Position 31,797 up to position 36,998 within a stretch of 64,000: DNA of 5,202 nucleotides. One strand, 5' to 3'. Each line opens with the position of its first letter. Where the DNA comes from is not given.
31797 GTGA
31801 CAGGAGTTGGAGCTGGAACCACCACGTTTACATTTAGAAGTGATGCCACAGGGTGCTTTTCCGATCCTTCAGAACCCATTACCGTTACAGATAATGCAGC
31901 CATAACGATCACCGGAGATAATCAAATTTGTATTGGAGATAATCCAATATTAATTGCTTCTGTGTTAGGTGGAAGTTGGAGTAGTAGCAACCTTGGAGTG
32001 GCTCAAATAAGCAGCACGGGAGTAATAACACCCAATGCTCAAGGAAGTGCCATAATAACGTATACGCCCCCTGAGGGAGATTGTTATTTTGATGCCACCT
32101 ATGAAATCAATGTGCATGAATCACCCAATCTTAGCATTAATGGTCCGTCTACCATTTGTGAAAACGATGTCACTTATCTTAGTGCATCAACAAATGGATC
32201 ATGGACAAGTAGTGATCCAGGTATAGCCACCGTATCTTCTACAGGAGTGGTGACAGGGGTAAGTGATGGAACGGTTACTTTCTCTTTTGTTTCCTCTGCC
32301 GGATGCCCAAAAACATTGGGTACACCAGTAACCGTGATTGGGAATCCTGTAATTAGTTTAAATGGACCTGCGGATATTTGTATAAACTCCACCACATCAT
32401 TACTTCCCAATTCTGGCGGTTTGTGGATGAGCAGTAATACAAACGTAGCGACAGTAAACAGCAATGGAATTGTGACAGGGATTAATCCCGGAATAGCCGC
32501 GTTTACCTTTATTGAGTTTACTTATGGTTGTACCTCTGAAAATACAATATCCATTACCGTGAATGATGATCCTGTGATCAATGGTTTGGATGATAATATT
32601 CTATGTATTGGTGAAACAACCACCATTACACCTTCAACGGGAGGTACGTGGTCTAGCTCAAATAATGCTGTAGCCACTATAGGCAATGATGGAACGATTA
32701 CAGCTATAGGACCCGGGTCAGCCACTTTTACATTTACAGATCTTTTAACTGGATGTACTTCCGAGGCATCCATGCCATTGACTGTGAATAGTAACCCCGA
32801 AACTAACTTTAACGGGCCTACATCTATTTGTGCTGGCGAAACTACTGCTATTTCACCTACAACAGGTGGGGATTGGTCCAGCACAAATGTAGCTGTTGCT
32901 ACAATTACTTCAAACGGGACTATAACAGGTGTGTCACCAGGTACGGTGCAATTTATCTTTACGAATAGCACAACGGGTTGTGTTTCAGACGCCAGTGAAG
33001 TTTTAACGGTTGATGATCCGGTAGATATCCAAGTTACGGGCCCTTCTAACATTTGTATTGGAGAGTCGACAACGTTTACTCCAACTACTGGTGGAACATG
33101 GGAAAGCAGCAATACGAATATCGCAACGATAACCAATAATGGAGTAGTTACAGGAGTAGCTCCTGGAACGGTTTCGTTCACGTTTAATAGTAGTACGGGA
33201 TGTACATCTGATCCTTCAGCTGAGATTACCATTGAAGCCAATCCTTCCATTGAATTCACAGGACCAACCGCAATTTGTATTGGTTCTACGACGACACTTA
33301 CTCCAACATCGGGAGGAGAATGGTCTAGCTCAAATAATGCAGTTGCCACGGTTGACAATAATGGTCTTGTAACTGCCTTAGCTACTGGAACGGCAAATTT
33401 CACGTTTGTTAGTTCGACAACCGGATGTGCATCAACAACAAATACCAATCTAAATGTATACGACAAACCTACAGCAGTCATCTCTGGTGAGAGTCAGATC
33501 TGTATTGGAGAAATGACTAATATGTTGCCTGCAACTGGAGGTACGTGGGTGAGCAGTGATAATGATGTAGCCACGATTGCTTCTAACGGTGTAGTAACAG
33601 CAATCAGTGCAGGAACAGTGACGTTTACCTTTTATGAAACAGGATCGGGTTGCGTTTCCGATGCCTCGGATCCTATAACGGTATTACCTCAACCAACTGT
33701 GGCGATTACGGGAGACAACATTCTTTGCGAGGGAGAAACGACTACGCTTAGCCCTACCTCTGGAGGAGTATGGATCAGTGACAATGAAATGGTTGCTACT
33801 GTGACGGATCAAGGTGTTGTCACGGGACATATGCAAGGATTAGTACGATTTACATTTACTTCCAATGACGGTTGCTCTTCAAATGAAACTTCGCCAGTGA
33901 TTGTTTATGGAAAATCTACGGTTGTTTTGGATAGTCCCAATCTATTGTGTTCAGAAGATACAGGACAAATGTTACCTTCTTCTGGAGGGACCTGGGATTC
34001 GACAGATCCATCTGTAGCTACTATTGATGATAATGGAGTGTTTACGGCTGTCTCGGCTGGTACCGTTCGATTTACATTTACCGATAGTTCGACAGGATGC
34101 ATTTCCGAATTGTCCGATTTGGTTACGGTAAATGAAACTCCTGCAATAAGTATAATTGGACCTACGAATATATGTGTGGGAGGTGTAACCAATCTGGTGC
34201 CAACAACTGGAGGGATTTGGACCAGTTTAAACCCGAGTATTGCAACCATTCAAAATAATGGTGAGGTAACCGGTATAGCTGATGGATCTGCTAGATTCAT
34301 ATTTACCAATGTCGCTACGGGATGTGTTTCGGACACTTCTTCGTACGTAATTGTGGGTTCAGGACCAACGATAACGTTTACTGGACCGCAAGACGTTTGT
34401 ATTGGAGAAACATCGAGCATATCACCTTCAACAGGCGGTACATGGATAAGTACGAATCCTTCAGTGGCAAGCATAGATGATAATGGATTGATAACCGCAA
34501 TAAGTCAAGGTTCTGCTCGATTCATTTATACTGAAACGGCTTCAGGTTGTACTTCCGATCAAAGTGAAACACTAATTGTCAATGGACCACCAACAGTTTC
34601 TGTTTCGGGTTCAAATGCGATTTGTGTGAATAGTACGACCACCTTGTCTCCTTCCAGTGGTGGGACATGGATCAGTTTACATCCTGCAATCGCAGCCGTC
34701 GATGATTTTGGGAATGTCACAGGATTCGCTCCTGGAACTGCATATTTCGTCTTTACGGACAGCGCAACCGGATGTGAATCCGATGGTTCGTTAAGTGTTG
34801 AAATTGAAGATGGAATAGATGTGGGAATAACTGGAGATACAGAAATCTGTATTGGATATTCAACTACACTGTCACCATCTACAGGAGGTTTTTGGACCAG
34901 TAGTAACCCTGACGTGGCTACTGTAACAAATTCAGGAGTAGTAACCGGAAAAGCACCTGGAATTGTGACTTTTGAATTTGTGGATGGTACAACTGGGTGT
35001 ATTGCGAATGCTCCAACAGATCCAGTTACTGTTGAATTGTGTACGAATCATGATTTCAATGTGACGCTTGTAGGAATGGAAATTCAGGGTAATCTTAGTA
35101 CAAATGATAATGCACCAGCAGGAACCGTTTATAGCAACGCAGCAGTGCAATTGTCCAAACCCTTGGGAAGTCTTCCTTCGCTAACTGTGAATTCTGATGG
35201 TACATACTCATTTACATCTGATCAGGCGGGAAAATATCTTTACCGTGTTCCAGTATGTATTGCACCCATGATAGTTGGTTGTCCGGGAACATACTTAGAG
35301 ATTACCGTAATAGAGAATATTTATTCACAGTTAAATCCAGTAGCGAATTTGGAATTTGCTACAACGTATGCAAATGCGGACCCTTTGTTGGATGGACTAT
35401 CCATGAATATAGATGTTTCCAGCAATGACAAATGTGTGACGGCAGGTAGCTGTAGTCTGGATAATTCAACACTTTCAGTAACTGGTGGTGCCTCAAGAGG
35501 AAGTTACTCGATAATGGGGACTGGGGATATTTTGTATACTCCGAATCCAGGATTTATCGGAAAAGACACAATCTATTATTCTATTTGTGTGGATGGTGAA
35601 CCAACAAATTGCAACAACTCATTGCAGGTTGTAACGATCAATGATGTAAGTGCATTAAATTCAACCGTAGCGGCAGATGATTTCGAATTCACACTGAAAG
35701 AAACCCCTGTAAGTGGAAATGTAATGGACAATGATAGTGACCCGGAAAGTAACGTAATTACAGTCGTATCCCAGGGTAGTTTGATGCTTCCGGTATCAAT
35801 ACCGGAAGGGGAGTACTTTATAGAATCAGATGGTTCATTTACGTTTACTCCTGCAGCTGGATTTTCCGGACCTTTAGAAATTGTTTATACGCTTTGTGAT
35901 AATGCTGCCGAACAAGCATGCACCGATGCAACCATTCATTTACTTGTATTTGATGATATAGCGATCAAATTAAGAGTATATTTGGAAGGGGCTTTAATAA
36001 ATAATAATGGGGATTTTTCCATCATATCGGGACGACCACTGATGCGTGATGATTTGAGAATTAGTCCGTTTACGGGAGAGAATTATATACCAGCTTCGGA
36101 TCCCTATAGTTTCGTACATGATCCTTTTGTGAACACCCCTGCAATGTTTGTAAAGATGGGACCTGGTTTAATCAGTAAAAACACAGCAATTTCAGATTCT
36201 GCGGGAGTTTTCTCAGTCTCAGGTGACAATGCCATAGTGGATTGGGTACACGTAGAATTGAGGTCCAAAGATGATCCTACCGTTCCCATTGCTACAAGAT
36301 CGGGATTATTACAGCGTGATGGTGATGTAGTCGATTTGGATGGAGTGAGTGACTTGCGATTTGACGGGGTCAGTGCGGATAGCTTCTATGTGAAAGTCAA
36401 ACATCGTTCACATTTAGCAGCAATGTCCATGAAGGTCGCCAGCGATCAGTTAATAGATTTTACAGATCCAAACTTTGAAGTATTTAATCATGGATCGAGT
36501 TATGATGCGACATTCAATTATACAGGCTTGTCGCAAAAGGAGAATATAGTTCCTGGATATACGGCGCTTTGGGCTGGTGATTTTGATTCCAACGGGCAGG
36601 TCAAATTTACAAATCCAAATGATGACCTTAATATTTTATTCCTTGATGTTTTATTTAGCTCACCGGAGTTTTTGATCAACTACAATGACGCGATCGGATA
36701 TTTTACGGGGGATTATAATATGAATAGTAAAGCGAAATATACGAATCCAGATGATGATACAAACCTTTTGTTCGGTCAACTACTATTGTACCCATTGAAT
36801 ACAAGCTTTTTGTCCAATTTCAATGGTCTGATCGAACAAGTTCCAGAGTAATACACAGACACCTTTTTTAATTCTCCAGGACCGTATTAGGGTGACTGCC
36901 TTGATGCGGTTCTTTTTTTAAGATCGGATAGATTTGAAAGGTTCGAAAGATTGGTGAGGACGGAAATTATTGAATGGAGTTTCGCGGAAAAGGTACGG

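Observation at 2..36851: Tandem triplet of giant paralogous surface-protein genes: diversified lectin-like heads on a length-invariant 5.6-kb stalk/anchor block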

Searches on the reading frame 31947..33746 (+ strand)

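Call 7: search_protein_families(library=pfam, proteins=[window:31947-33746:+], max_evalue=0.01)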
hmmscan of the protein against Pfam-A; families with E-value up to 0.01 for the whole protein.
window:31947-33746:+ (600 aa): 5 families
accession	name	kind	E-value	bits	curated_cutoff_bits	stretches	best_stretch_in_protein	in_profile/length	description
PF02368.24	Big_2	-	1.9e-43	146.8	22.8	7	457-491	36-70/79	Bacterial Ig-like domain (group 2)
PF22359.2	Big-like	-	1.5e-12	48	27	2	84-109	3-28/48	Bacterial Ig-like domain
PF25354.1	Ig_NUP210_16th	-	1.1e-09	38.1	27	0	443-484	16-58/72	NUP210-like, Ig-like domain 16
PF10983.13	DUF2793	-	9.4e-05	22.7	27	0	289-324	23-58/87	Protein of unknown function (DUF2793)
PF23486.1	Ig_TMEM132_5th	-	0.0095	16.5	28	0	85-125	87-126/137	TMEM132 fifth domain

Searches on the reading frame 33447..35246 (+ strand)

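Call 7: search_protein_families(library=pfam, proteins=[window:33447-35246:+], max_evalue=0.01)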
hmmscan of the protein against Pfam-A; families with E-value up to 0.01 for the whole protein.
window:33447-35246:+ (600 aa): 4 families
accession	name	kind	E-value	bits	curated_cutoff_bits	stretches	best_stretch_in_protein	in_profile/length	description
PF02368.24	Big_2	-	1.1e-37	128.3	22.8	6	483-515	38-70/79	Bacterial Ig-like domain (group 2)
PF22359.2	Big-like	-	1.4e-18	67.3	27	0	182-206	4-28/48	Bacterial Ig-like domain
PF25354.1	Ig_NUP210_16th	-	1.4e-06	28.1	27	0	31-61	29-60/72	NUP210-like, Ig-like domain 16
PF21461.3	HL_N-beta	-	1.2e-05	25.4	27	0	336-358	19-40/57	Hyaluronate lyase, N-terminal beta-sheet domain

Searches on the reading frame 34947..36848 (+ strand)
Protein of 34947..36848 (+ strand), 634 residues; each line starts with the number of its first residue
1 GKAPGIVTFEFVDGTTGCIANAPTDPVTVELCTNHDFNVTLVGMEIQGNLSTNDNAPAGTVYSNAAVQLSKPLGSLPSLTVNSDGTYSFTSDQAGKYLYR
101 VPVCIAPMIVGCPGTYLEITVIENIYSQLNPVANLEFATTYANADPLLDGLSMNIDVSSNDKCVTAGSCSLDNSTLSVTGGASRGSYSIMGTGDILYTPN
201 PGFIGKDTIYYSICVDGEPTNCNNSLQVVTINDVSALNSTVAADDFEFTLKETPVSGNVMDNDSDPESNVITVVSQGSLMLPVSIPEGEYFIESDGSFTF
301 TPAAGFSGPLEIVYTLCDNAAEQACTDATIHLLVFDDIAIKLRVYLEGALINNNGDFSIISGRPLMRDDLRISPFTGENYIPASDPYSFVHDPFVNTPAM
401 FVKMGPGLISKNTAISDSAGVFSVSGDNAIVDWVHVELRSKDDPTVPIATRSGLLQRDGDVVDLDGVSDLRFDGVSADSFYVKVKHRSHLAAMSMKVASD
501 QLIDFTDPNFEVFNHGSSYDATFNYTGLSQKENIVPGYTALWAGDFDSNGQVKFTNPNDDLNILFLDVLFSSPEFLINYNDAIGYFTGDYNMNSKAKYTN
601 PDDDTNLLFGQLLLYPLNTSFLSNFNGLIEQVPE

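Call 7: search_protein_families(library=pfam, proteins=[window:34947-36848:+], max_evalue=0.01)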
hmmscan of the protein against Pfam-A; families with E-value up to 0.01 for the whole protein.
window:34947-36848:+ (634 aa): 5 families
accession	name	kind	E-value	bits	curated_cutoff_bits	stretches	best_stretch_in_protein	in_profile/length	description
PF17963.7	Big_9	-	9.2e-21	75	23.6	2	241-328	5-86/89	Bacterial Ig domain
PF17892.7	Cadherin_5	-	4.5e-14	52.5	26.5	1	244-331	18-96/98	Cadherin-like domain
PF19076.6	CshA_repeat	-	1.1e-08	36.1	27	0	264-309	45-79/103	Surface adhesin CshA repetitive domain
PF17803.7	Cadherin_4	-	2.8e-05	25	25.1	1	231-300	5-71/71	Bacterial cadherin-like domain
PF13620.12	CarboxypepD_reg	-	0.0007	20.3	32.3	0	57-101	9-54/82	Carboxypeptidase regulatory-like domain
